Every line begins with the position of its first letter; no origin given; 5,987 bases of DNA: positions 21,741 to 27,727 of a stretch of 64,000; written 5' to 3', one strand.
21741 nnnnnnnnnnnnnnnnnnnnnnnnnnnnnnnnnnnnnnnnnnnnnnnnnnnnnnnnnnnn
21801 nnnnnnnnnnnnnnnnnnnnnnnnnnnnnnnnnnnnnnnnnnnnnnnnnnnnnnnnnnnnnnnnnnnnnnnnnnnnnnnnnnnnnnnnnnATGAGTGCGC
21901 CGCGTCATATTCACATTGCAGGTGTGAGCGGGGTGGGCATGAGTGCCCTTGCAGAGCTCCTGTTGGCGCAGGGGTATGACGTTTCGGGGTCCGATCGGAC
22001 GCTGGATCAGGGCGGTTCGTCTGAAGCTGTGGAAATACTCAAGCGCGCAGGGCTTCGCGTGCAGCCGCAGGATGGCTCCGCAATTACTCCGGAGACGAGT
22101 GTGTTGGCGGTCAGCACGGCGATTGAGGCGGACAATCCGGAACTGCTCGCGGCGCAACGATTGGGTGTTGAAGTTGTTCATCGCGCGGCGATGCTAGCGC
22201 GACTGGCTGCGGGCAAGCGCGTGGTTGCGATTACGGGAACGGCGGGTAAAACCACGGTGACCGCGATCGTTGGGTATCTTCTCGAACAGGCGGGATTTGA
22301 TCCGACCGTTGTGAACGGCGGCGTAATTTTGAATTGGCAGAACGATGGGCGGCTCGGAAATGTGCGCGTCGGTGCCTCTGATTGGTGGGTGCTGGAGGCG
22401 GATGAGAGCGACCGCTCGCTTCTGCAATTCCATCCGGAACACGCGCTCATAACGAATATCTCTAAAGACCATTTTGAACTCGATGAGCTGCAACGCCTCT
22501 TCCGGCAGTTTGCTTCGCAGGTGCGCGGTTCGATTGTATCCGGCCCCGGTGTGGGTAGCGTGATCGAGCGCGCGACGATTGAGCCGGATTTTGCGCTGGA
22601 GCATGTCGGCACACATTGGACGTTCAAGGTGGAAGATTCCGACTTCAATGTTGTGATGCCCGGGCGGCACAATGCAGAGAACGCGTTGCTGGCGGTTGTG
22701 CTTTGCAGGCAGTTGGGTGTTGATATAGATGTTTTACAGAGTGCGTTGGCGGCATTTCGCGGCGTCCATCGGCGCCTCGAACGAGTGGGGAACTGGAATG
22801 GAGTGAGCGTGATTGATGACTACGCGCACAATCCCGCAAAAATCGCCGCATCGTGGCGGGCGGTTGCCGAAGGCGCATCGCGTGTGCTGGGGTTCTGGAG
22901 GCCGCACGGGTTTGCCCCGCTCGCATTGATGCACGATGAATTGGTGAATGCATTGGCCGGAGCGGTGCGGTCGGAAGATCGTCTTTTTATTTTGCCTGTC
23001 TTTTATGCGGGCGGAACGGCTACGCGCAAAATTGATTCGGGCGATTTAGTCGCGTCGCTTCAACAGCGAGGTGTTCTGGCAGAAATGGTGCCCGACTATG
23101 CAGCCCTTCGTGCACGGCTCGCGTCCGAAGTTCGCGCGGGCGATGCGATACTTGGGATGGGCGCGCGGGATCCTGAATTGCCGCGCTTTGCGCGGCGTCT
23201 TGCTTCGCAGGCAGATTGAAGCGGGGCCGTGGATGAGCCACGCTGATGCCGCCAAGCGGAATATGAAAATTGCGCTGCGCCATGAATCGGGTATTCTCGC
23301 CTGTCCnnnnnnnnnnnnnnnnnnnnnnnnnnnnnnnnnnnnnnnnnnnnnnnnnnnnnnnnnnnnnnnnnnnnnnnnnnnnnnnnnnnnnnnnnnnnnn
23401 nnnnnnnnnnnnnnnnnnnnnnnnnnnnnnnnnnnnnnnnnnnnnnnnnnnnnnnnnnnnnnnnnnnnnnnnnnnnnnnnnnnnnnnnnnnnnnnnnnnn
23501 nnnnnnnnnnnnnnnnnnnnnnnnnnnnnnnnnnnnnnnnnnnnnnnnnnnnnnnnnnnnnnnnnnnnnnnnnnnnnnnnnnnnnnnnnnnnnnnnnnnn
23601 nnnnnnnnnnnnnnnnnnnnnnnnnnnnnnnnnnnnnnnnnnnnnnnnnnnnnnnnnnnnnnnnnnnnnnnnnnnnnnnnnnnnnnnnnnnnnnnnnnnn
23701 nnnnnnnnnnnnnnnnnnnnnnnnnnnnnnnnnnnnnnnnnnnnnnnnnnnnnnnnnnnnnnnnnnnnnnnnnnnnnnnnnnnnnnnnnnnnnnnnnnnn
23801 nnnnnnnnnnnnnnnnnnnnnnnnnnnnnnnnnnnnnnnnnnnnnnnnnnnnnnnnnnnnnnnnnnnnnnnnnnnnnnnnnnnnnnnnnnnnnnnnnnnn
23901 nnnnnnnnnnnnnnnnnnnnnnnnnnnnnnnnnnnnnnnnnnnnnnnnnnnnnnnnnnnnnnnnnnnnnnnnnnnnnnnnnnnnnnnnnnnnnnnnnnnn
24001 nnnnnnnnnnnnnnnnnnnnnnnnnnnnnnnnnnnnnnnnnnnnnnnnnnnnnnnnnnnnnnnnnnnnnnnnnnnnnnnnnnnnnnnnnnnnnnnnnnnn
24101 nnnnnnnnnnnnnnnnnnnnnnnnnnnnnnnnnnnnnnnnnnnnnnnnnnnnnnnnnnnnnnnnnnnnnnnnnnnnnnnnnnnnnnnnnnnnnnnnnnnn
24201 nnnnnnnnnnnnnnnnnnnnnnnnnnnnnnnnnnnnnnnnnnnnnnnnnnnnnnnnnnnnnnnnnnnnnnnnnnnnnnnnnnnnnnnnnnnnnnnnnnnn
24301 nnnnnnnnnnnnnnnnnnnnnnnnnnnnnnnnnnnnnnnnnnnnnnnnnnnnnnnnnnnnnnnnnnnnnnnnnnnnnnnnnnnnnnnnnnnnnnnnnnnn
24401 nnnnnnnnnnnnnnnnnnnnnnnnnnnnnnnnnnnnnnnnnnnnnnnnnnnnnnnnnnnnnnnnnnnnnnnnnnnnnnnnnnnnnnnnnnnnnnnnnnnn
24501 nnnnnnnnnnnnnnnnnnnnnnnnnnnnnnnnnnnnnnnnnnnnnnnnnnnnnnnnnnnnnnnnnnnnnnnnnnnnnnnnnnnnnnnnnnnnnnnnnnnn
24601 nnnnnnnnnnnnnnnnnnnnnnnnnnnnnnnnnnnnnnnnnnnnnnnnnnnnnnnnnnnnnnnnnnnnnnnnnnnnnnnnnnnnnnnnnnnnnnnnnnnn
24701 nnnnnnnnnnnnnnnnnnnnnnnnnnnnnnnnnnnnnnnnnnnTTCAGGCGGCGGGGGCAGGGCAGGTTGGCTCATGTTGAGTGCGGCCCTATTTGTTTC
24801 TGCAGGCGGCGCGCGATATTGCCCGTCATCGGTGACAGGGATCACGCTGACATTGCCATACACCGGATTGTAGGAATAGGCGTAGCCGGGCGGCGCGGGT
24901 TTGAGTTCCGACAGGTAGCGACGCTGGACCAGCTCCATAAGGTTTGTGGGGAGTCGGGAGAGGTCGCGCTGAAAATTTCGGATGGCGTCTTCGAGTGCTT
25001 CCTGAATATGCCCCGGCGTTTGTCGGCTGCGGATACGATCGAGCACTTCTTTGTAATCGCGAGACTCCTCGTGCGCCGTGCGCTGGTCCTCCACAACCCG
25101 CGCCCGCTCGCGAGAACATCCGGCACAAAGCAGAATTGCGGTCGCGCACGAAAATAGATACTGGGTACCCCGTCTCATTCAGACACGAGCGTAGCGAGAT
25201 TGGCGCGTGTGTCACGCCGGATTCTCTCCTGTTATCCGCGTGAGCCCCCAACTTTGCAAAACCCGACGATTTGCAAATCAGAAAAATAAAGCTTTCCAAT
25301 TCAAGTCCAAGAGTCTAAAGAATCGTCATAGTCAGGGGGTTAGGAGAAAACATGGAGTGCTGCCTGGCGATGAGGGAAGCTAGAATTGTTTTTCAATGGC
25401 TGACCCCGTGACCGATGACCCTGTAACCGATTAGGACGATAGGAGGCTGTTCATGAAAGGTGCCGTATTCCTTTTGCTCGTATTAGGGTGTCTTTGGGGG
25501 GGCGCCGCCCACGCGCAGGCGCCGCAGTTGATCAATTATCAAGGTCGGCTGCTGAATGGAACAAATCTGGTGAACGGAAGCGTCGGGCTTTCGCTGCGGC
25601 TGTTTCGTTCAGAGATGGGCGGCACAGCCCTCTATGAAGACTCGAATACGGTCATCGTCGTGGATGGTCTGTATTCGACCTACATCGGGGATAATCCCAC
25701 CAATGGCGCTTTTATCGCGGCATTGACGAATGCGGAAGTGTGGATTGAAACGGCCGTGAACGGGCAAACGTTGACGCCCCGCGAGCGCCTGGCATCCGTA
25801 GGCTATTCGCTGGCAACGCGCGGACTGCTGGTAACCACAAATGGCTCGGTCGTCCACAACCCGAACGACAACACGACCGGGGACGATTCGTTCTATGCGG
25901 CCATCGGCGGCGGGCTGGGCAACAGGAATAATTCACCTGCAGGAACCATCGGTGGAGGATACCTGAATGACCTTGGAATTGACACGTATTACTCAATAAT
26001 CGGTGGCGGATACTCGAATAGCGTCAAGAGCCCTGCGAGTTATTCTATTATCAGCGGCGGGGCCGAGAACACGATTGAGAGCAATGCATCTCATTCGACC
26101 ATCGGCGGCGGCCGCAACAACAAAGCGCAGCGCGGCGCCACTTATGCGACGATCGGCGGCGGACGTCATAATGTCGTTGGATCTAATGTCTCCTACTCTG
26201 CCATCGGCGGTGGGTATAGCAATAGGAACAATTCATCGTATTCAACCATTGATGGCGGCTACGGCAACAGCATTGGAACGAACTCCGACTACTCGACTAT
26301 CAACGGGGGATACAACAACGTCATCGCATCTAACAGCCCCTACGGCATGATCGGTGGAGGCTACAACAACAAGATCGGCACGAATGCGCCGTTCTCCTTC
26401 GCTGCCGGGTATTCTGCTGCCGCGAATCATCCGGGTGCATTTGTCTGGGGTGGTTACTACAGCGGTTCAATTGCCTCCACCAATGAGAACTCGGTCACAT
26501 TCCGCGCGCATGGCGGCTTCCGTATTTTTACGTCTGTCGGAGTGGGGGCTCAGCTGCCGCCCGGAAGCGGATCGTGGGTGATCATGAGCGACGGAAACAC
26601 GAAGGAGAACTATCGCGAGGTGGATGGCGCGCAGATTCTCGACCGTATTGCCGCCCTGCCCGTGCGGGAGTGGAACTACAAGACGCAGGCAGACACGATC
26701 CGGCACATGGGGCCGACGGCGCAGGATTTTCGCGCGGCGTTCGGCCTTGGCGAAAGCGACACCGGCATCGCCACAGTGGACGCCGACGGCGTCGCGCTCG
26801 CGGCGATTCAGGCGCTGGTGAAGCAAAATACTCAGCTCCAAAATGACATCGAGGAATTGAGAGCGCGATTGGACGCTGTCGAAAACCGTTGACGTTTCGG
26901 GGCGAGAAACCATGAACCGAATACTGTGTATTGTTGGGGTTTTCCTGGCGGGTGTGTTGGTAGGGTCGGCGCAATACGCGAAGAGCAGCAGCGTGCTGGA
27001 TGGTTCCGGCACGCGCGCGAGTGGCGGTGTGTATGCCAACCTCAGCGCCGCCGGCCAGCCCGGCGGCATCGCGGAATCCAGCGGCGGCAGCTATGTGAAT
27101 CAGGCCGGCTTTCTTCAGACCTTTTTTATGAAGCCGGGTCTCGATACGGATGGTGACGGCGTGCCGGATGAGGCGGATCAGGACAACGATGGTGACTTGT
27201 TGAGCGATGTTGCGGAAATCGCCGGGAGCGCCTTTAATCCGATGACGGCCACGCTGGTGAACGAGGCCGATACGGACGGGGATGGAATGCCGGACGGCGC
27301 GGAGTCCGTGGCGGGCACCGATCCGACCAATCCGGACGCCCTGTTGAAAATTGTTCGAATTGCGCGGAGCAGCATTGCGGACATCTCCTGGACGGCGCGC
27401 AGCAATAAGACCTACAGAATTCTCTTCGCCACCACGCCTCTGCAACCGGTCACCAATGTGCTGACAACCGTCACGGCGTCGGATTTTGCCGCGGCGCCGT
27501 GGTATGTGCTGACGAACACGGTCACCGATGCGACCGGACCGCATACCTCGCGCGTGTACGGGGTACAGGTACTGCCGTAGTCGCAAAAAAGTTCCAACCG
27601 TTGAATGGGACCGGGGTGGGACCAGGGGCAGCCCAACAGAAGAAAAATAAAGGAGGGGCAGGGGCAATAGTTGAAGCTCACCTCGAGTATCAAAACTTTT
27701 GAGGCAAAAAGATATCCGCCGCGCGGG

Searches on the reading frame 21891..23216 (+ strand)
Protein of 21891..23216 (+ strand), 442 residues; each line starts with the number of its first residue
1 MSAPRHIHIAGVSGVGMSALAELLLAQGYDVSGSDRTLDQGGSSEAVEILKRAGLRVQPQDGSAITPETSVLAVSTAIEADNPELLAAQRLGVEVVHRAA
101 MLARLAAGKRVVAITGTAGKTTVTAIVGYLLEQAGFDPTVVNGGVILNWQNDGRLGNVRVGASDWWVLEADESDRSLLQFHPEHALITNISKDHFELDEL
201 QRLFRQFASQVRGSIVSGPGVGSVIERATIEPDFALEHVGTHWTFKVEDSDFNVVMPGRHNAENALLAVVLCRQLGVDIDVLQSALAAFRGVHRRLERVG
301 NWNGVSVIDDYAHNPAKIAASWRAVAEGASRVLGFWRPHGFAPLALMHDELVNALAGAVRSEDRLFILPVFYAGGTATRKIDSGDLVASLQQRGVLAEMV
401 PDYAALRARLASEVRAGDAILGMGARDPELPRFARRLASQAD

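Call 29: search_protein_families(library=pfam, proteins=[window:21891-23216:+], max_evalue=0.01)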
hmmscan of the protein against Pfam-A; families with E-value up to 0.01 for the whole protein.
window:21891-23216:+ (442 aa): 4 families
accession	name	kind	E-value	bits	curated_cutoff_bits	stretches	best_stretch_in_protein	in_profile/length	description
PF01225.30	Mur_ligase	-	5.4e-16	59.2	21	1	6-109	1-94/95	Mur ligase family, catalytic domain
PF08245.18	Mur_ligase_M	-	6.2e-13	49.6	24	1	114-196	1-94/200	Mur ligase middle domain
PF02875.26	Mur_ligase_C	-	1.8e-12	48.6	28.4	1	294-426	1-127/127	Mur ligase, glutamate ligase domain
PF03972.19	MmgE_PrpD_N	-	0.0022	17.7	32.1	1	70-132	104-164/244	MmgE/PrpD N-terminal domain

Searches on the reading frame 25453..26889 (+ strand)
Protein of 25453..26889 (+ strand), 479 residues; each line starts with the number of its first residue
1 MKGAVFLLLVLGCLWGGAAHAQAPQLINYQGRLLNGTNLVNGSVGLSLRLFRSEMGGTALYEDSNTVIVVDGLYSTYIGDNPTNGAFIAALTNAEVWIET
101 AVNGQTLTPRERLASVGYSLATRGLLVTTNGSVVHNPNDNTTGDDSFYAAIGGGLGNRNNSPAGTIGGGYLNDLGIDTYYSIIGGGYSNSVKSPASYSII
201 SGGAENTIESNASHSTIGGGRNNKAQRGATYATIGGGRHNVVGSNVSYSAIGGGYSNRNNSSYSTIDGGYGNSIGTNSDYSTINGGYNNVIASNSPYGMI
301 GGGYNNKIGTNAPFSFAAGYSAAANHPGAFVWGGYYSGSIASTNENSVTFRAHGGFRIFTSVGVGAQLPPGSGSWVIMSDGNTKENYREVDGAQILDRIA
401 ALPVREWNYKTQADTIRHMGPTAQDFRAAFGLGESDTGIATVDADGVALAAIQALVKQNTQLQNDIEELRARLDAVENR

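Call 29: search_protein_families(library=pfam, proteins=[window:25453-26889:+], max_evalue=0.01)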
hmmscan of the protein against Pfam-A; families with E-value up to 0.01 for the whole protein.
window:25453-26889:+ (479 aa): 1 family
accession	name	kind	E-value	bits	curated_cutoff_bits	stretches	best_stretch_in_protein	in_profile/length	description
PF13884.11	Peptidase_S74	-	7.6e-10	39.4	22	1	379-430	1-53/58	Chaperone of endosialidase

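Call 88: find_related_loci(query=window:25453-26889:+, collection=metagenome_contigs, flank=4000)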
Query window:25453-26889:+ (479 aa) in metagenome_contigs; peptide patterns used: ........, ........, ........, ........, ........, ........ (x = any residue, [..] = any of these).
181 stretches matched a pattern; 4 encode a relative of the query (tblastn E <= 1e-3); 4 distinct loci.
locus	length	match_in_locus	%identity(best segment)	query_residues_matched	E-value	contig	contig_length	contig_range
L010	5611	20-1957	67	3-479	9e-134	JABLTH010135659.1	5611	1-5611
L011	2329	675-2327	47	29-326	6e-23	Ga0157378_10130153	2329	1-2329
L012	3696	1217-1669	32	146-290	7e-9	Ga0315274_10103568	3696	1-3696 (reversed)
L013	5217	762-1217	40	151-335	6e-8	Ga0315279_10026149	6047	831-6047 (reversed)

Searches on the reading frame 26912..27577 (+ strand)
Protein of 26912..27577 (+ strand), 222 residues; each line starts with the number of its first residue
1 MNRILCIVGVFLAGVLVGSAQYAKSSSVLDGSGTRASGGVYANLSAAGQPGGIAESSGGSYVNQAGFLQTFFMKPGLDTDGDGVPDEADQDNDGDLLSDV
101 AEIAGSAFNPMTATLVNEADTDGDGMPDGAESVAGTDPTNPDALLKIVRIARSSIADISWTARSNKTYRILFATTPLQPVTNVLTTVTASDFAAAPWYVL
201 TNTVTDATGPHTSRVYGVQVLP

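Call 5: search_protein_families(library=pfam, proteins=[window:26912-27577:+], max_evalue=1)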
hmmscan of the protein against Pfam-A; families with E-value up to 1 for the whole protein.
window:26912-27577:+ (222 aa): 3 families
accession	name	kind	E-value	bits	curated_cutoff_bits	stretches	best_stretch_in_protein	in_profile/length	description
PF18884.5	TSP3_bac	-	6.2e-08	32.8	25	2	120-141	1-22/22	Bacterial TSP3 repeat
PF02412.23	TSP_3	-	0.15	12.2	25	0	78-100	2-24/36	Thrombospondin type 3 repeat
PF05901.16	Excalibur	-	0.28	12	22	1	70-85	20-34/36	Excalibur calcium-binding domain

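Call 6: search_protein_families(library=ncbifam, proteins=[window:26912-27577:+], max_evalue=1)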
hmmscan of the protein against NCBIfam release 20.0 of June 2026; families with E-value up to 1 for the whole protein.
window:26912-27577:+ (222 aa): 4 families
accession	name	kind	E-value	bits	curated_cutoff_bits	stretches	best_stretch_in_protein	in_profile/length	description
NF033765.2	gliding_CglD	equivalog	5.5e-05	21.1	400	1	85-143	171-230/1124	adventurous gliding motility lipoprotein CglD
NF047639.1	throspo3_MtsD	equivalog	0.00015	20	800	1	91-143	482-532/651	cell-cell cohesion protein MtsD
NF047638.1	throspo3_MtsC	equivalog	0.0022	16.9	350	1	77-128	111-156/428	cell-cell cohesion MYXO-CTERM protein MtsC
NF053691.1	BamM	equivalog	0.013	14.5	315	1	77-105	265-293/376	BamM family beta-barrel-assembly machinery protein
